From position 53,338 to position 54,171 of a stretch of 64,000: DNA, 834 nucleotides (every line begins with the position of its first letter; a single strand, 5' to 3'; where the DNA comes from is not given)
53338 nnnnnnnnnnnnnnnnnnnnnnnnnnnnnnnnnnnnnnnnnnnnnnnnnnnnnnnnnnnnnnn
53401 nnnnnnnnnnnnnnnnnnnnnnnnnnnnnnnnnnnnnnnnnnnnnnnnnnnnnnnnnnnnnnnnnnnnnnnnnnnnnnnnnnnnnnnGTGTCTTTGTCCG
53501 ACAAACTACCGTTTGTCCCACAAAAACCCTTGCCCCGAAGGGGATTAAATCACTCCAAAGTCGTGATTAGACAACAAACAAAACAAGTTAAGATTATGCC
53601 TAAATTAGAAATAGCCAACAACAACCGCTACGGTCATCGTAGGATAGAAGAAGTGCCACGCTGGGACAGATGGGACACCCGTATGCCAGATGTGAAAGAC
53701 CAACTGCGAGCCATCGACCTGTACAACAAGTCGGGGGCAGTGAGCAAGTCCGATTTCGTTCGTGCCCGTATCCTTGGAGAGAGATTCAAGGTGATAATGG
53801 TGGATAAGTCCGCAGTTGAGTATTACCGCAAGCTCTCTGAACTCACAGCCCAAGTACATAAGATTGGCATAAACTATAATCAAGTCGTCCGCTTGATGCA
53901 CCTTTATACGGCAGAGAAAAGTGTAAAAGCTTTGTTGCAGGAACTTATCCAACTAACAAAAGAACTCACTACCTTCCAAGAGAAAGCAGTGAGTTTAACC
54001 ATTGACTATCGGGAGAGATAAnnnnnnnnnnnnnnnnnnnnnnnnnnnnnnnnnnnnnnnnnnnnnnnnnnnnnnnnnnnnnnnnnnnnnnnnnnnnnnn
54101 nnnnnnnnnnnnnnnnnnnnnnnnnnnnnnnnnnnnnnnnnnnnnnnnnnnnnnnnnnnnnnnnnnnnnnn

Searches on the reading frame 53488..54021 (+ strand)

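Call 59: search_protein_families(library=pfam, proteins=[window:53488-54021:+], max_evalue=0.001)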
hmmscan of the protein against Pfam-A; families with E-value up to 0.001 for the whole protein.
window:53488-54021:+ (177 aa): 2 families
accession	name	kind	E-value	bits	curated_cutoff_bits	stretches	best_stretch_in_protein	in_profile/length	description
PF19514.5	MobC_2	-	1.9e-37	128.5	27.5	1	46-176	9-137/140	MobC-like protein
PF05713.17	MobC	-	0.00091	20.1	23.2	0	122-160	3-38/45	Bacterial mobilisation protein (MobC)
